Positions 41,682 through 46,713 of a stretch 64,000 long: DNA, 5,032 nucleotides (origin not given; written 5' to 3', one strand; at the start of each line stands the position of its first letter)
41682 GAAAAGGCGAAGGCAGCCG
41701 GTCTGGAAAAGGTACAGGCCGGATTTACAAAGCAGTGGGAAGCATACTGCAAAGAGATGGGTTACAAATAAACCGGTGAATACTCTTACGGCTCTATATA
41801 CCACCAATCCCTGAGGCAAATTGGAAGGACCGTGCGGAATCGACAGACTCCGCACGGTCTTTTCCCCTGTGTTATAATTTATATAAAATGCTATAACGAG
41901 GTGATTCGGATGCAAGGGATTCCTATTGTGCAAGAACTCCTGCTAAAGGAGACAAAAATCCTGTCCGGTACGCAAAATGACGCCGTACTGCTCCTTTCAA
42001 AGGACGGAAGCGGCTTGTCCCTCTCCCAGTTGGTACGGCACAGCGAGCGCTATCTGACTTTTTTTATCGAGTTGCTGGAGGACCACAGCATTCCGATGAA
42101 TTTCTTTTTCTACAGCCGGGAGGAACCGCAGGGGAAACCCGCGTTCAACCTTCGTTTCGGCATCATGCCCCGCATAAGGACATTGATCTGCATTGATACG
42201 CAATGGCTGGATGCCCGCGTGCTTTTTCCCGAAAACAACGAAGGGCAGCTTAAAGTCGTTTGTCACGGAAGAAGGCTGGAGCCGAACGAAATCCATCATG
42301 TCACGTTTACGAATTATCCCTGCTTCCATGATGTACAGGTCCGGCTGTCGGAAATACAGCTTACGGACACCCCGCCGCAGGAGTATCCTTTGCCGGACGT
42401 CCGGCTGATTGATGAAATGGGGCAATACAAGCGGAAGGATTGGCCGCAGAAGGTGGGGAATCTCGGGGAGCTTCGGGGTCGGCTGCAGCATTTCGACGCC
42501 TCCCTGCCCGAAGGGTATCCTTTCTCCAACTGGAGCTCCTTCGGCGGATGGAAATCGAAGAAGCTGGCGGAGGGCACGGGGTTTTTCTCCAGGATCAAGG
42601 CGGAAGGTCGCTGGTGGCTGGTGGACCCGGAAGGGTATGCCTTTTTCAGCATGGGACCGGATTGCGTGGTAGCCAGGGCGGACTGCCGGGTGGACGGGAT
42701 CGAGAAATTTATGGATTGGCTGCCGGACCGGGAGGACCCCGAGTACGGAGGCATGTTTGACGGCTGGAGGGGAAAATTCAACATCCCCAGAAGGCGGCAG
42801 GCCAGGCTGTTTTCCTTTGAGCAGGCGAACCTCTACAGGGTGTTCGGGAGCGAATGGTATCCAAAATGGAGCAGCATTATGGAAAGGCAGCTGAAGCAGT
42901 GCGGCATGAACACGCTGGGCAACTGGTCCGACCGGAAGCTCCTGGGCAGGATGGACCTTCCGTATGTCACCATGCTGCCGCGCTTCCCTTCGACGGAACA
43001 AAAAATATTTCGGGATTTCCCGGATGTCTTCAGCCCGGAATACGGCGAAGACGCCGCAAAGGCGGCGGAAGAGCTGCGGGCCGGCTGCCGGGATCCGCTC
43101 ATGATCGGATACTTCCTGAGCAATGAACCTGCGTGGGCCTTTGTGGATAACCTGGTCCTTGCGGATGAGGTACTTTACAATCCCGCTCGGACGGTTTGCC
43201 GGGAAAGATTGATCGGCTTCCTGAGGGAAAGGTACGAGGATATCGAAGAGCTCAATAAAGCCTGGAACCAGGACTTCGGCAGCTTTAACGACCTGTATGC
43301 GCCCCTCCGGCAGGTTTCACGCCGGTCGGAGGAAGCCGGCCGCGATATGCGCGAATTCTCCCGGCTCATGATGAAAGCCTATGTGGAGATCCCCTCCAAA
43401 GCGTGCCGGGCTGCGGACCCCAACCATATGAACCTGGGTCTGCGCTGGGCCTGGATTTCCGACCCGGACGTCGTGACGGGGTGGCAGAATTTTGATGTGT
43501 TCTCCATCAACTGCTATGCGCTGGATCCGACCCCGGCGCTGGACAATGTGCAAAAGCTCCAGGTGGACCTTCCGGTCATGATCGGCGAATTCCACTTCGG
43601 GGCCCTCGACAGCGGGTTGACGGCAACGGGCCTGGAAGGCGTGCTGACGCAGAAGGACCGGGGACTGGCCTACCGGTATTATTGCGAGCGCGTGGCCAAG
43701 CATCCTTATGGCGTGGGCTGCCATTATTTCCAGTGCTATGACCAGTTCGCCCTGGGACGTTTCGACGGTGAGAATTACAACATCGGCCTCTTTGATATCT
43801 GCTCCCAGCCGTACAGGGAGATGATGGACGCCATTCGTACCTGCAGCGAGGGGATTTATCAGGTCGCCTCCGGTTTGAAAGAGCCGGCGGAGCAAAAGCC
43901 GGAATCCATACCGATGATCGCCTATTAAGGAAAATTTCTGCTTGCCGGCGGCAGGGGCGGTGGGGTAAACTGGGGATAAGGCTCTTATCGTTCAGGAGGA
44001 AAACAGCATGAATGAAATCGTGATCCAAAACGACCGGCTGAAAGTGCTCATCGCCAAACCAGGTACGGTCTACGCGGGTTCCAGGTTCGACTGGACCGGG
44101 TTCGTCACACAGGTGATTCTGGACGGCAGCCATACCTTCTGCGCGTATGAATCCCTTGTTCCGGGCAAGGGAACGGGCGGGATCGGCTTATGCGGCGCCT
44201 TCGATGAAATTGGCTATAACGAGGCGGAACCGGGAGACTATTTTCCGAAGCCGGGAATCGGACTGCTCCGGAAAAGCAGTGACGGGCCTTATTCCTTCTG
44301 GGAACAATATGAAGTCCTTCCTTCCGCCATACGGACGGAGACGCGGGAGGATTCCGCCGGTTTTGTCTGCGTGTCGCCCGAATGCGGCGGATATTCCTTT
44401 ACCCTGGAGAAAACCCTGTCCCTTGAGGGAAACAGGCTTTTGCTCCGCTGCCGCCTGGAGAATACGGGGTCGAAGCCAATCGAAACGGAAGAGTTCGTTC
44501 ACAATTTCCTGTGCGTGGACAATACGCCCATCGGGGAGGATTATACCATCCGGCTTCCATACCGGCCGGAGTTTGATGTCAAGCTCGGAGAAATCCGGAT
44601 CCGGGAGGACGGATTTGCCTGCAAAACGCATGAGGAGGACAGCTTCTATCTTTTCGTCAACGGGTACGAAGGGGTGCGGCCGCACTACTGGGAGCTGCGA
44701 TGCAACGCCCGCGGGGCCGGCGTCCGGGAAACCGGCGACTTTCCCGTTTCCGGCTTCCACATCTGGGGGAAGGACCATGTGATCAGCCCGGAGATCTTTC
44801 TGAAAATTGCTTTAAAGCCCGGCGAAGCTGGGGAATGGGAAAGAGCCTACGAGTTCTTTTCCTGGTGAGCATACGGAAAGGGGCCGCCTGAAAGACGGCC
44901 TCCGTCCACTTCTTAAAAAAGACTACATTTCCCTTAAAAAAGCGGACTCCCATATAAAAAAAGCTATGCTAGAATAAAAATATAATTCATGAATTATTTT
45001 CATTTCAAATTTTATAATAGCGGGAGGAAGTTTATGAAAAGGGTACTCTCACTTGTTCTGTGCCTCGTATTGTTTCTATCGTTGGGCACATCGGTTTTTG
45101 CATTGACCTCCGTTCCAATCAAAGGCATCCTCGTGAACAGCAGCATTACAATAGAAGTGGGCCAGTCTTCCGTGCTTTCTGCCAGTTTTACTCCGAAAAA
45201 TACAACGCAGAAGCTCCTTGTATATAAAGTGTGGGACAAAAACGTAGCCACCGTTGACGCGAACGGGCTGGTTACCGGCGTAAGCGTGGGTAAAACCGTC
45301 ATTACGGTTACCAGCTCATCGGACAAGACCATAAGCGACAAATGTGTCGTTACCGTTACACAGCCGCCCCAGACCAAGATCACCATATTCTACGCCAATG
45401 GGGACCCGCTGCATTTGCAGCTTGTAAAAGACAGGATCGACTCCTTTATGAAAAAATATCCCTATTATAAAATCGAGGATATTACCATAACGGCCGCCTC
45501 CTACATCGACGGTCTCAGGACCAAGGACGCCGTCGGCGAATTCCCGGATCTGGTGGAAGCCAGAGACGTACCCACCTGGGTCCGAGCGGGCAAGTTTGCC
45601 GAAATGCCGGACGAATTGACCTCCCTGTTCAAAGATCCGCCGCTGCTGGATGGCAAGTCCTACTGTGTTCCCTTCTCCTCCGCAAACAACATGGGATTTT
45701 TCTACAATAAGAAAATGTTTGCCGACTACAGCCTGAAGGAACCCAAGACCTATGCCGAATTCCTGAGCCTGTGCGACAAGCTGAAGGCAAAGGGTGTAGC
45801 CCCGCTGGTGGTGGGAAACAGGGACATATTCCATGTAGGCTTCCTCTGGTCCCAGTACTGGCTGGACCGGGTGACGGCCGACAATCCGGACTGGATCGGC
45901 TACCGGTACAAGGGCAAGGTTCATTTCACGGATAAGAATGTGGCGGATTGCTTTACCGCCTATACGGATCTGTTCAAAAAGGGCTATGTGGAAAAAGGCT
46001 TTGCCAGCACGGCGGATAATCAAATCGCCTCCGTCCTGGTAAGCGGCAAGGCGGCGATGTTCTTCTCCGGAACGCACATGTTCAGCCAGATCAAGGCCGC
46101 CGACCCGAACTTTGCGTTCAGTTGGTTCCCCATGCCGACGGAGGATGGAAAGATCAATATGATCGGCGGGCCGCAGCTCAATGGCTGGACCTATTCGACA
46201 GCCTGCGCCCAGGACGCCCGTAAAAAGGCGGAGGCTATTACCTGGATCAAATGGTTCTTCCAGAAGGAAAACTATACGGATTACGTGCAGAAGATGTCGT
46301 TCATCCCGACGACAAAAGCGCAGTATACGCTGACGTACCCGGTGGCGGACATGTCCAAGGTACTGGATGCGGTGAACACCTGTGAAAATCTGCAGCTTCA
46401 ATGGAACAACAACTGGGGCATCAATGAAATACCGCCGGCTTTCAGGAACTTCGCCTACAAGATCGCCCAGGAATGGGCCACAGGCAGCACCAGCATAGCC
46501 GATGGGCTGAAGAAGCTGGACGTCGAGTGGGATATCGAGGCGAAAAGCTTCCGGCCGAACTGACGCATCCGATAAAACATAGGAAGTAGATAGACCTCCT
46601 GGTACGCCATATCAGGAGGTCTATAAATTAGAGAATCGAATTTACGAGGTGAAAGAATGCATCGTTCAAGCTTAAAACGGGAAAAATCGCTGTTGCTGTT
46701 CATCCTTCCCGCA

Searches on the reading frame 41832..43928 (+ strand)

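Call 7: search_protein_families(library=pfam, proteins=[window:41832-43928:+], max_evalue=0.001)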
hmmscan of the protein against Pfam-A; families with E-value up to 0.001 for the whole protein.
window:41832-43928:+ (698 aa): 1 family
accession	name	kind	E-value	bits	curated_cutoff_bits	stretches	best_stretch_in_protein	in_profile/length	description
PF02449.21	Glyco_hydro_42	-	1.1e-07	32.1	21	1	456-580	150-283/376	Beta-galactosidase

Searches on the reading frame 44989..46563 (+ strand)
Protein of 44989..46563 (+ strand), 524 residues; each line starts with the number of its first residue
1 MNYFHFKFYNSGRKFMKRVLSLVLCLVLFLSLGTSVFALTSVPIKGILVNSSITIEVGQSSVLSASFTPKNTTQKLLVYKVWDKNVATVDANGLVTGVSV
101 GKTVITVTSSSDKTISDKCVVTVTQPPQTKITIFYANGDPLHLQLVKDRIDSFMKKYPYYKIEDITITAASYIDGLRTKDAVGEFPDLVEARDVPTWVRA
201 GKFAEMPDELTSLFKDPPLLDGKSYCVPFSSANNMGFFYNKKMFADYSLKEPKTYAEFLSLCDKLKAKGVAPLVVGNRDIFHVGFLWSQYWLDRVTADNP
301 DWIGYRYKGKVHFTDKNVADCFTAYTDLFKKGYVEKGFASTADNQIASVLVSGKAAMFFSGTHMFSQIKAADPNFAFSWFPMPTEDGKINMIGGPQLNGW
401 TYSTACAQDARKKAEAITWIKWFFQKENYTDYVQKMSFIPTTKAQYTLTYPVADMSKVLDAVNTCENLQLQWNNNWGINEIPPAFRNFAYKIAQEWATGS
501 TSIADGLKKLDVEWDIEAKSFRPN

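Call 7: search_protein_families(library=pfam, proteins=[window:44989-46563:+], max_evalue=0.001)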
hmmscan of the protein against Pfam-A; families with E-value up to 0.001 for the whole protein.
window:44989-46563:+ (524 aa): 3 families
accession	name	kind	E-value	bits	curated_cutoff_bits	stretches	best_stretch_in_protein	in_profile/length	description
PF13416.11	SBP_bac_8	-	8.6e-27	95.1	27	1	150-444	3-264/279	Bacterial extracellular solute-binding protein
PF01547.30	SBP_bac_1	-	1.1e-26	95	26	1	145-428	13-305/307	Bacterial extracellular solute-binding protein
PF02368.24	Big_2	-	2.4e-12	47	22.8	1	50-111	9-70/79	Bacterial Ig-like domain (group 2)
